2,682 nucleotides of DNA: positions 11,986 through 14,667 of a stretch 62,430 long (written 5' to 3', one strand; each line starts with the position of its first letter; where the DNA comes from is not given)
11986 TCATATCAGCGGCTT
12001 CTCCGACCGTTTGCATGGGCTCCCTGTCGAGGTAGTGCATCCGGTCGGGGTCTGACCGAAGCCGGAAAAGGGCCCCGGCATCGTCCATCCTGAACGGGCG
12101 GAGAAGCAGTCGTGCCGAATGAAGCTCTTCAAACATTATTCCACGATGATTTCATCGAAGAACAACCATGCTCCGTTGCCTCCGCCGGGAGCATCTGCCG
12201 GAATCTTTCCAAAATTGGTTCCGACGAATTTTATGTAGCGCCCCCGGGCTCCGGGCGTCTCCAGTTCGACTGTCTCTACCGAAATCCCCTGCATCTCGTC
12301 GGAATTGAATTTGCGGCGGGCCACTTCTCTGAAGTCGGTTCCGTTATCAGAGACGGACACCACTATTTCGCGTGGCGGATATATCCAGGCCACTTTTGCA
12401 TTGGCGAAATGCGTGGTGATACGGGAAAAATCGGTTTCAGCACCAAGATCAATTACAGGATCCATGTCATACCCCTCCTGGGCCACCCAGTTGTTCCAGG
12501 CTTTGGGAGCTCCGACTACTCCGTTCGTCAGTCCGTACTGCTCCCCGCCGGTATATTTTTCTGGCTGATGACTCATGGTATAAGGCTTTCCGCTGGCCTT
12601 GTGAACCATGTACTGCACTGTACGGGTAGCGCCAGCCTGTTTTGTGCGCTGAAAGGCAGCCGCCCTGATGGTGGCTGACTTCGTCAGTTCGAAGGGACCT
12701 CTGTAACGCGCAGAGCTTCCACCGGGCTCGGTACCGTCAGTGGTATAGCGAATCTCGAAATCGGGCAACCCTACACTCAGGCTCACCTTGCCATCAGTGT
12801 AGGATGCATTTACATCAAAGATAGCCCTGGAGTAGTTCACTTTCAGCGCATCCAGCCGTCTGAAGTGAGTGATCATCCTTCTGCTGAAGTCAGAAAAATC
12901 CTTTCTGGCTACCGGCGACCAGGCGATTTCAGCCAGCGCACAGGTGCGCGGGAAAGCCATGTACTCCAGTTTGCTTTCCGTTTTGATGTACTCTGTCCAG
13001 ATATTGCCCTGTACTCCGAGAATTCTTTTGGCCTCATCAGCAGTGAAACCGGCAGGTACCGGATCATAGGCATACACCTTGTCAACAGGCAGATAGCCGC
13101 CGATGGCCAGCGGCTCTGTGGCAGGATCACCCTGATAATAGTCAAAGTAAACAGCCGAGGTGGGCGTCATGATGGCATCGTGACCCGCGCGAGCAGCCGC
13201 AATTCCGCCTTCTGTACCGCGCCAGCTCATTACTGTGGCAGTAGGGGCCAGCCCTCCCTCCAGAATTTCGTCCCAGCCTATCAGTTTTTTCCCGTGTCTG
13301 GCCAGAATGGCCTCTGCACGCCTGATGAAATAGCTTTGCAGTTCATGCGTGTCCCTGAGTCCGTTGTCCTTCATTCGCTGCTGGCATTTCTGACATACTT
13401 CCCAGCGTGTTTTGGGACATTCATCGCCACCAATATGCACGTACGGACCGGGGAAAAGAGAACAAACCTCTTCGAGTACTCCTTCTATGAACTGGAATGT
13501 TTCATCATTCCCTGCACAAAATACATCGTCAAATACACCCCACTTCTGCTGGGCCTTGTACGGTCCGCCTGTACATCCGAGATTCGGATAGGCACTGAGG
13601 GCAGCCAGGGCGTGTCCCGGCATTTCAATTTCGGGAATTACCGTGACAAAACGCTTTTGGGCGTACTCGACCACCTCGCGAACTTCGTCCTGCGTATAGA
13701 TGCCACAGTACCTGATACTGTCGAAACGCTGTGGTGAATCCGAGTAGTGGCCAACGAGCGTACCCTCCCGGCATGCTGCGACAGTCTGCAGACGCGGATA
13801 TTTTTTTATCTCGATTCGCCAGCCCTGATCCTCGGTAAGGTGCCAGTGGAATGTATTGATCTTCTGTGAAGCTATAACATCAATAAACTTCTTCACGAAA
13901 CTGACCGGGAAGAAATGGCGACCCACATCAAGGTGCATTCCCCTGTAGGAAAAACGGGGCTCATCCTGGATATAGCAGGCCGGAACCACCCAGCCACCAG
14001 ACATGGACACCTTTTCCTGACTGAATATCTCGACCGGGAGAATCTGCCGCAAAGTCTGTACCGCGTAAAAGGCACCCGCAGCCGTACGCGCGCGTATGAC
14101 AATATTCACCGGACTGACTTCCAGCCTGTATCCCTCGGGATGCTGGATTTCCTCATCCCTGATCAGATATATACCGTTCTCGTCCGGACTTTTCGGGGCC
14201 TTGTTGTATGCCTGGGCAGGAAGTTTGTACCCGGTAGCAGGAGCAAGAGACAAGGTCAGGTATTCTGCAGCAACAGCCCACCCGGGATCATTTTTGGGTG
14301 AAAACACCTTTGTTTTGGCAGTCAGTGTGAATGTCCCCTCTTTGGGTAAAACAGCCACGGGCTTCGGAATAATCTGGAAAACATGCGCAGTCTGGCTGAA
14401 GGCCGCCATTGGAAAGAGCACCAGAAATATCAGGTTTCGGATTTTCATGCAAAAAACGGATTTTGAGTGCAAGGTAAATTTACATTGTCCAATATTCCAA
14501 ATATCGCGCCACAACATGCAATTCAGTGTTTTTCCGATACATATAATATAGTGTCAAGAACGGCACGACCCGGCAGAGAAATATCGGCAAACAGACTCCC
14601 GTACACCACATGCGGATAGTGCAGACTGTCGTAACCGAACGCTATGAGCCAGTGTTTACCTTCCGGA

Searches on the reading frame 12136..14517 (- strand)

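Call 65: search_protein_families(library=pfam, proteins=[window:12136-14517:-], max_evalue=0.0001)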
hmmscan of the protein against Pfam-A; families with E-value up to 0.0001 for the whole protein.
window:12136-14517:- (793 aa): 7 families
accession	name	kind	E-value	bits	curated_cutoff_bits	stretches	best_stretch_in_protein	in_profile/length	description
PF00728.28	Glyco_hydro_20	-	2.3e-120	402.5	22.3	1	189-535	1-347/348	Glycosyl hydrolase family 20, catalytic domain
PF02838.20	Glyco_hydro_20b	-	3.9e-22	79.7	26.1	1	48-185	3-123/124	Glycosyl hydrolase family 20, domain 2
PF13290.12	CHB_HEX_C_1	-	7.6e-14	51.8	22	1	573-631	6-65/67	Chitobiase/beta-hexosaminidase C-terminal domain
PF13287.12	Fn3_assoc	-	4.6e-12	46.3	23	1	580-636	3-59/59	Fn3 associated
PF00754.31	F5_F8_type_C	-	3.5e-09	37.3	28.2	1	660-768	14-114/127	F5/8 type C domain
PF22633.2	F5_F8_type_C_2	-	5e-06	27.5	27.8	1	688-763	23-90/91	NedA-like, galactose-binding domain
PF03174.19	CHB_HEX_C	-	1.3e-05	25.5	23.6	1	552-627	2-73/76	Chitobiase/beta-hexosaminidase C-terminal domain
